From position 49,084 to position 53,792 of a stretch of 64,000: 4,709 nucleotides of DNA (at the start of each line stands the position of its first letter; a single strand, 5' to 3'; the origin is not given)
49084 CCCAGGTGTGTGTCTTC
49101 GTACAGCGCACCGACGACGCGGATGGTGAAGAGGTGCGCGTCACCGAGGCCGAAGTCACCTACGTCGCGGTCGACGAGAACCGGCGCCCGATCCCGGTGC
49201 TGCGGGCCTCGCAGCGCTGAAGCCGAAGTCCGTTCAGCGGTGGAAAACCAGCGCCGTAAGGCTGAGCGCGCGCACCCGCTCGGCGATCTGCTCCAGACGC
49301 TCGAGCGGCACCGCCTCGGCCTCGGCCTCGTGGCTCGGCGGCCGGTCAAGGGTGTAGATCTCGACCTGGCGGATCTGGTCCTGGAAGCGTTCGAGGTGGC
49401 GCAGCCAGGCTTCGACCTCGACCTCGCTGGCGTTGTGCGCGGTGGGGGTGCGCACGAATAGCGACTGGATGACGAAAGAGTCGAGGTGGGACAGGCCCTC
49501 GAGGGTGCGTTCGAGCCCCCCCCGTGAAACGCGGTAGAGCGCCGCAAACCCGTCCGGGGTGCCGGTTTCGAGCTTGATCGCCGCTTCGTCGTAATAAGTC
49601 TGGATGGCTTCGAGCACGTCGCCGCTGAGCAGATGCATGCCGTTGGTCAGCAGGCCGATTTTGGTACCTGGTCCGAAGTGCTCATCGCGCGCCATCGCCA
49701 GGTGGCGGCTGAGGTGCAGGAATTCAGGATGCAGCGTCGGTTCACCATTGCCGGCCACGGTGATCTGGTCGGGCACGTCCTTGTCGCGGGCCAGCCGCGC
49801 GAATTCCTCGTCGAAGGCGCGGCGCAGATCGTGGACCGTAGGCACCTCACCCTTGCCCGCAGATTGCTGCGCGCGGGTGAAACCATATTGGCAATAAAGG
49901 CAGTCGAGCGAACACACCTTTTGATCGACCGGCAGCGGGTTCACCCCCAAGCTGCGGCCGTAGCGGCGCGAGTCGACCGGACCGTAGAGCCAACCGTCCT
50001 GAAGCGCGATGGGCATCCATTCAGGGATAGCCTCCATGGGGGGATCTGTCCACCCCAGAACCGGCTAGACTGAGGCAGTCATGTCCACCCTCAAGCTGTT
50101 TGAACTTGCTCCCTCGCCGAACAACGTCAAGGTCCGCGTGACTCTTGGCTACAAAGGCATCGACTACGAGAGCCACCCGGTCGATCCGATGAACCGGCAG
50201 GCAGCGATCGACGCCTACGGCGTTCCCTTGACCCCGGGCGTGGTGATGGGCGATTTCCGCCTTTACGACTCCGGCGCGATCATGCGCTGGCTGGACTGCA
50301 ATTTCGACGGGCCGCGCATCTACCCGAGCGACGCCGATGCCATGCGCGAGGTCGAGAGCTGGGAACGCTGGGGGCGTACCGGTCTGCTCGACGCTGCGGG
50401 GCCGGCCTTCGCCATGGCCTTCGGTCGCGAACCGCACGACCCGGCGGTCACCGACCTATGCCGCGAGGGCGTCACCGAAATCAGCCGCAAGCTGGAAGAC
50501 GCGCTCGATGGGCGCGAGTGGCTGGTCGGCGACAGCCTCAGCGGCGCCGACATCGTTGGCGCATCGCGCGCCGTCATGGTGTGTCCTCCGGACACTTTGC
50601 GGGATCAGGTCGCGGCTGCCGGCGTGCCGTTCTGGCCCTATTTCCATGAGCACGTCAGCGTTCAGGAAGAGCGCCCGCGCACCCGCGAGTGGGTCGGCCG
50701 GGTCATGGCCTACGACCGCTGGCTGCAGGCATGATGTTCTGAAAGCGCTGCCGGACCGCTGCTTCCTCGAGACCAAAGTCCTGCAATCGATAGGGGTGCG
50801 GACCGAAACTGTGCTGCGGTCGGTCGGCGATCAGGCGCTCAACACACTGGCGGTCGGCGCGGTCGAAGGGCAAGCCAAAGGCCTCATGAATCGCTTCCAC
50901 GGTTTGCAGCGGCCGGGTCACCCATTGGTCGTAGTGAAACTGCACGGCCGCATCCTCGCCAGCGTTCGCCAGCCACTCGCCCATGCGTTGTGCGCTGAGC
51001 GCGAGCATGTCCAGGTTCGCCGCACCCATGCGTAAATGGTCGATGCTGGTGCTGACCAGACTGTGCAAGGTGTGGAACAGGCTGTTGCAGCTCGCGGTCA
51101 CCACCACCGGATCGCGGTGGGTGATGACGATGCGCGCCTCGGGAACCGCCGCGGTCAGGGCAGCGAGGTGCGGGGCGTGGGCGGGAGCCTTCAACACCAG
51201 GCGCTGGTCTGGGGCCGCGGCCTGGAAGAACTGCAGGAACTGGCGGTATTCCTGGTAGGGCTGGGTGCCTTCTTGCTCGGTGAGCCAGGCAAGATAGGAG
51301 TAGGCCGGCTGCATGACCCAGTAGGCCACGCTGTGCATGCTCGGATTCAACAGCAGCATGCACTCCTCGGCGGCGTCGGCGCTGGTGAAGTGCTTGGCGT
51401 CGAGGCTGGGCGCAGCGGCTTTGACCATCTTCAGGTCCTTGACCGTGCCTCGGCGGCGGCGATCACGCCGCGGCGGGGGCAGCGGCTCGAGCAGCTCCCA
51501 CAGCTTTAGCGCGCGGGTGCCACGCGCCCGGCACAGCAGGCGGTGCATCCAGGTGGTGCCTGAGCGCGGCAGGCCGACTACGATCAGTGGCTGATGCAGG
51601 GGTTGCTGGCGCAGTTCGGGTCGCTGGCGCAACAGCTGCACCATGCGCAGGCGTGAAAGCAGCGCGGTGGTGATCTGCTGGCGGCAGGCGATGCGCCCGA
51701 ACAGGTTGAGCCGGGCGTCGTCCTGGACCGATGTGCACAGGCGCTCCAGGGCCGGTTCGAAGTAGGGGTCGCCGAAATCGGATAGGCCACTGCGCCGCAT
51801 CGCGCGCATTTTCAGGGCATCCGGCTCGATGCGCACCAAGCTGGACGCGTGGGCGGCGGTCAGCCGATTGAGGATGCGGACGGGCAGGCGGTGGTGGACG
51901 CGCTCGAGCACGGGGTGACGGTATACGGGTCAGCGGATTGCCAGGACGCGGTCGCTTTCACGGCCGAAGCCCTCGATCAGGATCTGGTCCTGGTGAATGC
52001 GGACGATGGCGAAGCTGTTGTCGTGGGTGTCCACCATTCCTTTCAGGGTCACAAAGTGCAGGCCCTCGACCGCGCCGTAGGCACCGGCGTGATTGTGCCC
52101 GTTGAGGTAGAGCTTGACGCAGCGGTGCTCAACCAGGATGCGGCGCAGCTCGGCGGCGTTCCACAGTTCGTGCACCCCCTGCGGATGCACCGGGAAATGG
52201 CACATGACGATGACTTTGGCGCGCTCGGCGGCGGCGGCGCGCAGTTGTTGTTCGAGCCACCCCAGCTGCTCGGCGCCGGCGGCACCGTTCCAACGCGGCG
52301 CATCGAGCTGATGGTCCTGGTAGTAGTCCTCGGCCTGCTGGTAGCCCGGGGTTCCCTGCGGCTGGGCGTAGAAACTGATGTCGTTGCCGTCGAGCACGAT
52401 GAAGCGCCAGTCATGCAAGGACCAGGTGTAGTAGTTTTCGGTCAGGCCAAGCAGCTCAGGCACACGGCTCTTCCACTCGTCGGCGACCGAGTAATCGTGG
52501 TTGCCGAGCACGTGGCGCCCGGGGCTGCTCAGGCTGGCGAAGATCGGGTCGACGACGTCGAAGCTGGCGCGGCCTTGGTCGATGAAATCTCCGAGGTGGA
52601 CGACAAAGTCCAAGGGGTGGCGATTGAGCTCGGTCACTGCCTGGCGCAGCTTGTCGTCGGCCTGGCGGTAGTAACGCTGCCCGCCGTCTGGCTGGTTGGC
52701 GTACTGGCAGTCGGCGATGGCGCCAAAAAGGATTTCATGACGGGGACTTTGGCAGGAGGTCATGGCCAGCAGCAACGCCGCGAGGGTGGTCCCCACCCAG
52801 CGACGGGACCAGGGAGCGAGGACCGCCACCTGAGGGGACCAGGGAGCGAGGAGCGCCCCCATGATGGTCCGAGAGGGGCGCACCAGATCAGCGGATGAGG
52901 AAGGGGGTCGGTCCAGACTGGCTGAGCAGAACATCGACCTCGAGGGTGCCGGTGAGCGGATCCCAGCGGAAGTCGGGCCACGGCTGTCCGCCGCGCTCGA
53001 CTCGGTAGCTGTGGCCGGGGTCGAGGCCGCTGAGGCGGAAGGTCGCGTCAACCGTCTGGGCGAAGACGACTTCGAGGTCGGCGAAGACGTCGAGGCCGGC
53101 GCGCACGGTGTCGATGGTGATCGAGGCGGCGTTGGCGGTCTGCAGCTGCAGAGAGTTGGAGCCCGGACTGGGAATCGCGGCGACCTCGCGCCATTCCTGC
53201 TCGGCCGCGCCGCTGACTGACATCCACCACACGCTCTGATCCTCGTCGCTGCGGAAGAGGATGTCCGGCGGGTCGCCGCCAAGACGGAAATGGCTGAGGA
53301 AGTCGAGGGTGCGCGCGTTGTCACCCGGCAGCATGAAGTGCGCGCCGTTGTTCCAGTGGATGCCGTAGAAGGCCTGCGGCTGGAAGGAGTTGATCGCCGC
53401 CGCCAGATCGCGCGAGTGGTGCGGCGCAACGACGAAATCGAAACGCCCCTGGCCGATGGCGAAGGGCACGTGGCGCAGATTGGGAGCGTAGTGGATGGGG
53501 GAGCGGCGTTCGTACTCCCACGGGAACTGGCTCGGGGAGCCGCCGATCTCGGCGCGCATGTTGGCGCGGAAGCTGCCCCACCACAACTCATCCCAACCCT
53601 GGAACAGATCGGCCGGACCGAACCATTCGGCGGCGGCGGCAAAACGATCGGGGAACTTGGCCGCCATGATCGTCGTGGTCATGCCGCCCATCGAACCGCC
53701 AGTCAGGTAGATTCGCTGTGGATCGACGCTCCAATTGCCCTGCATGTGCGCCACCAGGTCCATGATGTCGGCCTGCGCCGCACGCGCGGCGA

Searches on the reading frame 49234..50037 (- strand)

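Call 59: search_protein_families(library=pfam, proteins=[window:49234-50037:-], max_evalue=0.0001)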
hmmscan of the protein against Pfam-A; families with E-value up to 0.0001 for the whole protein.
window:49234-50037:- (267 aa): 1 family
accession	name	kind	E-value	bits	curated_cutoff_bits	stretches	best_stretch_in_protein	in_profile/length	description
PF04055.27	Radical_SAM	-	7.9e-12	46.1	29.5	1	40-185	5-136/166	Radical SAM superfamily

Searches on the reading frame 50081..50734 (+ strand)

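Call 59: search_protein_families(library=pfam, proteins=[window:50081-50734:+], max_evalue=0.0001)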
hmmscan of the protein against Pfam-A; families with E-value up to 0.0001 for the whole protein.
window:50081-50734:+ (217 aa): 4 families
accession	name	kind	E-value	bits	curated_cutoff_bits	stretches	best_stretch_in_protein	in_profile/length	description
PF13417.12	GST_N_3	-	2.7e-11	44.1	22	1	6-78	1-74/75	Glutathione S-transferase, N-terminal domain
PF13409.12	GST_N_2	-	3.1e-07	31.3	25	1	12-72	2-68/70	Glutathione S-transferase, N-terminal domain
PF02798.26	GST_N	-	7.1e-06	26.7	20.9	1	3-72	2-75/76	Glutathione S-transferase, N-terminal domain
PF00043.30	GST_C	-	5.7e-05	23.7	20.7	0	110-160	9-60/93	Glutathione S-transferase, C-terminal domain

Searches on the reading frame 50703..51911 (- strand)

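Call 59: search_protein_families(library=pfam, proteins=[window:50703-51911:-], max_evalue=0.0001)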
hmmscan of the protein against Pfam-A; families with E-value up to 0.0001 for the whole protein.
window:50703-51911:- (402 aa): 2 families
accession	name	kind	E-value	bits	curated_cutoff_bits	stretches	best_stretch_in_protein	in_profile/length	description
PF13469.12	Sulfotransfer_3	-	5.8e-37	128.5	27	1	108-350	1-215/216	Sulfotransferase family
PF00685.33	Sulfotransfer_1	-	1.3e-05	25.2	22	1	108-351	3-185/255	Sulfotransferase domain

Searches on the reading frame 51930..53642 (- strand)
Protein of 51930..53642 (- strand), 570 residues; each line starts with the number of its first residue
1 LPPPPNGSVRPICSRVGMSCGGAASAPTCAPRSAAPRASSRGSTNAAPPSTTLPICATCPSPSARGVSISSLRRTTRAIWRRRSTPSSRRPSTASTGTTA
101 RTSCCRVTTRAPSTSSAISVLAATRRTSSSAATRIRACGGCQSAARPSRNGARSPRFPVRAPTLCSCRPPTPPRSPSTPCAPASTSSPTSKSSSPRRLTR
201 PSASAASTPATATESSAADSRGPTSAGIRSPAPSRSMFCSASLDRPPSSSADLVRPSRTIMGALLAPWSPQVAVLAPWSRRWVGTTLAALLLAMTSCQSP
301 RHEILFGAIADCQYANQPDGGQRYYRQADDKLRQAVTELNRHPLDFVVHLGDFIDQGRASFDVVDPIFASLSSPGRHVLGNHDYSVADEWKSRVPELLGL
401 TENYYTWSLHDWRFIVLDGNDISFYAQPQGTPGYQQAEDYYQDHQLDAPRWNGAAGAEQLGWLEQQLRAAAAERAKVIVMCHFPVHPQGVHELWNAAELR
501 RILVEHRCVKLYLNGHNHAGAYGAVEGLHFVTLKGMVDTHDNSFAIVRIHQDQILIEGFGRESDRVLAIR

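Call 8: search_protein_families(library=pfam, proteins=[window:51930-53642:-], max_evalue=0.01)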
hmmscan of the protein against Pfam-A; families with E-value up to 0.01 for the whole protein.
window:51930-53642:- (570 aa): 2 families
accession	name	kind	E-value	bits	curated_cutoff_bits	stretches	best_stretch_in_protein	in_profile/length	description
PF00149.33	Metallophos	-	3.6e-16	60.6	21.5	1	307-519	4-190/191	Calcineurin-like phosphoesterase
PF12850.12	Metallophos_2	-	6.4e-05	23.4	27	1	331-420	15-60/154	Calcineurin-like phosphoesterase superfamily domain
